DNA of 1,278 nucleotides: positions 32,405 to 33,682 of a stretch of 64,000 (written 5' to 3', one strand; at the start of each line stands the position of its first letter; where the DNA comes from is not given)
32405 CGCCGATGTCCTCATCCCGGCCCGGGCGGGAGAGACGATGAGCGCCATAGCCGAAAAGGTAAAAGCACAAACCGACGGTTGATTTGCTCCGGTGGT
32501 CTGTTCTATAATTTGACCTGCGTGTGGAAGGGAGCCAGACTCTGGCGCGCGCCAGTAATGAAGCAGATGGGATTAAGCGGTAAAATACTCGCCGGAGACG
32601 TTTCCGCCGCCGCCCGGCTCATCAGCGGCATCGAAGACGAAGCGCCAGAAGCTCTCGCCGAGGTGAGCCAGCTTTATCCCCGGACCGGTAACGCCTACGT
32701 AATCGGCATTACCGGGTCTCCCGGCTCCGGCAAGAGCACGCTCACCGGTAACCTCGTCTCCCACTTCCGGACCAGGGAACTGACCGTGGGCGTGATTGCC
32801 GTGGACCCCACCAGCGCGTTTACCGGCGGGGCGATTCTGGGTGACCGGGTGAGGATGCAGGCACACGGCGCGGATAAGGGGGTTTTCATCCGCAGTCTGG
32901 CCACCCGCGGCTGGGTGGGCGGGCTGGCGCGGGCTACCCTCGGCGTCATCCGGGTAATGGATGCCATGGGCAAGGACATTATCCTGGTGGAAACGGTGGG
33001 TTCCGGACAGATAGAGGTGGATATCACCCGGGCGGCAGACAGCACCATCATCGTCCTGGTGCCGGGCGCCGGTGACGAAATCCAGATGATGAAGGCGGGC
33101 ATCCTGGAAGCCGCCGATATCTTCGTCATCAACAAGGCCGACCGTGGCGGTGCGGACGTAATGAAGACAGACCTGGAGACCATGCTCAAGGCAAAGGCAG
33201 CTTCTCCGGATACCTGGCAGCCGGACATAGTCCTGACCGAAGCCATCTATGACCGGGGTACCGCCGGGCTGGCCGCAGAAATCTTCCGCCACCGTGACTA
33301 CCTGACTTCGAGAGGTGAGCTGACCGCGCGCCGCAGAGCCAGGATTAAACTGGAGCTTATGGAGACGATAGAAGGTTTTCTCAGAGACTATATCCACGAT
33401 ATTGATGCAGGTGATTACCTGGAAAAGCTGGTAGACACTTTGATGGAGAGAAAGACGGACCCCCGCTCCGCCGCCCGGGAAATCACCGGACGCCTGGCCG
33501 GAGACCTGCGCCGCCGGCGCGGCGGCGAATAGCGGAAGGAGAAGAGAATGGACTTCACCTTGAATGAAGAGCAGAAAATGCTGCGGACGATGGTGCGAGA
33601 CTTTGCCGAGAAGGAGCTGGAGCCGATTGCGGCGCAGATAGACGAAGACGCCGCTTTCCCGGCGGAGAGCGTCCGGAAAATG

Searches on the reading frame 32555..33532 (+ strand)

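Call 3: search_protein_families(library=pfam, proteins=[window:32555-33532:+])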
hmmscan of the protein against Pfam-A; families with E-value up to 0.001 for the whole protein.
window:32555-33532:+ (325 aa): 4 families
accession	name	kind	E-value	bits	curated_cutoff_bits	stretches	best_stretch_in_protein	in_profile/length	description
PF03308.22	MeaB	-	3.4e-83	279.2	23.1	1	20-274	2-262/273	Methylmalonyl Co-A mutase-associated GTPase MeaB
PF02492.25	cobW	-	9.5e-06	25.8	20.7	1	49-212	2-170/180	CobW/HypB/UreG, nucleotide-binding domain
PF03029.23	ATP_bind_1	-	4.7e-05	23.7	27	1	52-87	1-36/240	Conserved hypothetical ATP binding protein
PF03205.20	MobB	-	0.00018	21.8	26.6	1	49-146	1-97/133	Molybdopterin guanine dinucleotide synthesis protein B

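Call 4: search_protein_families(library=ncbifam, proteins=[window:32555-33532:+])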
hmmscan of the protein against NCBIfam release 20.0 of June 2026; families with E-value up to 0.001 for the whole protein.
window:32555-33532:+ (325 aa): 8 families
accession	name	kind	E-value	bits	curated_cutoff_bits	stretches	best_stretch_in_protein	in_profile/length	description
TIGR00750.1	lao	equivalog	2.2e-94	315.9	240.75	1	14-310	1-298/300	methylmalonyl Co-A mutase-associated GTPase MeaB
NF006958.0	PRK09435.1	equivalog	2.8e-65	220.5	329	1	8-312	14-326/333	methylmalonyl Co-A mutase-associated GTPase MeaB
NF045497.1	IsobCoAmut_IcmF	equivalog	2.2e-39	135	1500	1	12-212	150-356/1076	fused isobutyryl-CoA mutase/GTPase IcmF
TIGR00073.1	hypB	equivalog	5.9e-09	35.7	121.2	1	33-212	16-181/217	hydrogenase nickel incorporation protein HypB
NF006743.0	PRK09270.1-2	equivalog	2.3e-06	26.8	227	1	32-72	13-53/217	nucleoside/nucleotide kinase family protein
NF006746.0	PRK09270.1-5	subfamily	3.4e-06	26.1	250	1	43-114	17-86/210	nucleoside/nucleotide kinase family protein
TIGR00176.1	mobB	equivalog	5.7e-05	23.2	76.2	1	49-146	1-96/155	molybdopterin-guanine dinucleotide biosynthesis protein B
NF010340.0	PRK13768.1-2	equivalog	0.00016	21.6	293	1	48-86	4-42/265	GTPase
